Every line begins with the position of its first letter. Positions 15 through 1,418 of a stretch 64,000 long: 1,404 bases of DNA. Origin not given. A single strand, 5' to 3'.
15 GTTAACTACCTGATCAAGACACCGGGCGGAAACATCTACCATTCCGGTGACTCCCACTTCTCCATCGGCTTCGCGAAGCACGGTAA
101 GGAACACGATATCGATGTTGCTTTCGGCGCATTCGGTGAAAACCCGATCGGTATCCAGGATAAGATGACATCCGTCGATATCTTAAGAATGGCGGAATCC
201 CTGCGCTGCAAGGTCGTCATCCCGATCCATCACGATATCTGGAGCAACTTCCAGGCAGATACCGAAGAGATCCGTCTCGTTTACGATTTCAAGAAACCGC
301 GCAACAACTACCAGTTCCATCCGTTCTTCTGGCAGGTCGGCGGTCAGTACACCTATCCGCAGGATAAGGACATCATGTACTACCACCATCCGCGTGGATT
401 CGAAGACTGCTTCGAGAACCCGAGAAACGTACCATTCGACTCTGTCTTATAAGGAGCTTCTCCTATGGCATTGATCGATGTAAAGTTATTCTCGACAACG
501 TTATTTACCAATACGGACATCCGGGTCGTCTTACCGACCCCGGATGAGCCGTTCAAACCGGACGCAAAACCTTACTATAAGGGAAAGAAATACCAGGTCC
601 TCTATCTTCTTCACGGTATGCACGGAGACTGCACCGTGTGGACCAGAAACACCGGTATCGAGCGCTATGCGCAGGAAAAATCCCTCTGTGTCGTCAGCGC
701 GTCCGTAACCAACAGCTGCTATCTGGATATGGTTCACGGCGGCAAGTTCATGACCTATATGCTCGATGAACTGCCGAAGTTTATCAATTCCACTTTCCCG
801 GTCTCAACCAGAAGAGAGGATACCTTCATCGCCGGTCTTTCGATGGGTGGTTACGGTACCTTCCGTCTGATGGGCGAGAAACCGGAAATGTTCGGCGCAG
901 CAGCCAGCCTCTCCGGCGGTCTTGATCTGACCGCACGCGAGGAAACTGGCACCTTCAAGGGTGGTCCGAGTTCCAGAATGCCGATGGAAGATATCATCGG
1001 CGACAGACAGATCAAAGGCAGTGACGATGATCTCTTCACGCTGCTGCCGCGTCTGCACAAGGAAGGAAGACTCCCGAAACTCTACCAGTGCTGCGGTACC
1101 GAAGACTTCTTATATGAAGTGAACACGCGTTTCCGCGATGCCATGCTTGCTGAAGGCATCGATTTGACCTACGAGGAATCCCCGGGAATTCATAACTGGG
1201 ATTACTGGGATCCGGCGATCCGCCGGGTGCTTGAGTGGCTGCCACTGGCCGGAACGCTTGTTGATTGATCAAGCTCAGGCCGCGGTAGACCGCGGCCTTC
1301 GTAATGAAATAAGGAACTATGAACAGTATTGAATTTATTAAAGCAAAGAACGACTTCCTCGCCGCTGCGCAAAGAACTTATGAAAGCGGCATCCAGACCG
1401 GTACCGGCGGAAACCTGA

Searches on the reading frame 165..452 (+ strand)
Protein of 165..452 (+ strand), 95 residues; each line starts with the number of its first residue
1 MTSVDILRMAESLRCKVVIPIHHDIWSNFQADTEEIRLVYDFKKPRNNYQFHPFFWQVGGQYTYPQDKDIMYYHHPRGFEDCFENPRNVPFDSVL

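Call 3: search_protein_families(library=pfam, proteins=[window:165-452:+])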
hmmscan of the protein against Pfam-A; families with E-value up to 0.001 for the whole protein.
window:165-452:+ (95 aa): 0 families

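Call 4: search_protein_families(library=ncbifam, proteins=[window:165-452:+])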
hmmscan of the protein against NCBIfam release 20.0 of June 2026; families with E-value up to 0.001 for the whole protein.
window:165-452:+ (95 aa): 1 family
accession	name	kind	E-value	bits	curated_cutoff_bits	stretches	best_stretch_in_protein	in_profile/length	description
NF008688.0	PRK11709.1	equivalog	6.8e-48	163.4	306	1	1-95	261-355/355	L-ascorbate 6-phosphate lactonase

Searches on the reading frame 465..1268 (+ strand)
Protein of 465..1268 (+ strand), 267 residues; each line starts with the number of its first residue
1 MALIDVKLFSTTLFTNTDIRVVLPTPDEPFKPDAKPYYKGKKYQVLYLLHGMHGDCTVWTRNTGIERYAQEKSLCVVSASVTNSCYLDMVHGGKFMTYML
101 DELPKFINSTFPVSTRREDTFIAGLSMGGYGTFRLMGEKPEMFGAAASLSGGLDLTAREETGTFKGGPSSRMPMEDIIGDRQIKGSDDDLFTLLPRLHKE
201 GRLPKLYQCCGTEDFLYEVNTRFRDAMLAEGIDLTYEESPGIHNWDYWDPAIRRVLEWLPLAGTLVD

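Call 3: search_protein_families(library=pfam, proteins=[window:465-1268:+])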
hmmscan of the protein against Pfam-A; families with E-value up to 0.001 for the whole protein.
window:465-1268:+ (267 aa): 1 family
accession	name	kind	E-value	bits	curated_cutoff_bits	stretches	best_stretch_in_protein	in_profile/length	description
PF00756.26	Esterase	-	1.6e-18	67.8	22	1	37-255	18-247/251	Putative esterase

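Call 4: search_protein_families(library=ncbifam, proteins=[window:465-1268:+])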
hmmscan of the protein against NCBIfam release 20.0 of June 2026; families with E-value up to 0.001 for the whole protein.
window:465-1268:+ (267 aa): 6 families
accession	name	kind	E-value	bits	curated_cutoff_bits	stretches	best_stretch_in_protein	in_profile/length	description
NF041944.1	Xylase_Ferestase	equivalog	5.6e-09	34.7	1200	1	39-153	499-624/694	bifunctional endo-1,4-beta-xylanase/feruloyl esterase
NF050058.1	e_dPHAscl_type1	hypoth_equivalog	6.2e-08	32.4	150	1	41-171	20-152/276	extracellular catalytic domain type 1 short-chain-length polyhydroxyalkanoate depolymerase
NF007758.0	PRK10439.1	equivalog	8.9e-06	24.9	222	1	94-258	268-409/418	enterochelin esterase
TIGR02821.1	fghA_ester_D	equivalog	2e-05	24.3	281.7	1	95-146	117-166/275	S-formylglutathione hydrolase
NF058612.1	GTNG0744Estse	equivalog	4.4e-05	23.5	450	0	218-257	198-237/242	GTNG_0744 family esterase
TIGR01840.1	esterase_phb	subfamily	0.00019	21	107.85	1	107-169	86-146/213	PHB depolymerase family esterase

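Call 45: find_encoding_contigs(protein=window:465-1268:+, flank=10000, max_places=3)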
Protein window:465-1268:+ (267 aa): 1 contig read that carries it; 1 place shown.
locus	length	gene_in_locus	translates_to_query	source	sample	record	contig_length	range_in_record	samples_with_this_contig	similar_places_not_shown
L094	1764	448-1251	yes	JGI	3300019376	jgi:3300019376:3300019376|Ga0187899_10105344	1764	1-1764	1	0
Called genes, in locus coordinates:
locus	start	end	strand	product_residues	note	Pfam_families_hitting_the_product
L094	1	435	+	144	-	?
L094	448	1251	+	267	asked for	PF00756:Esterase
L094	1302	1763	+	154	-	?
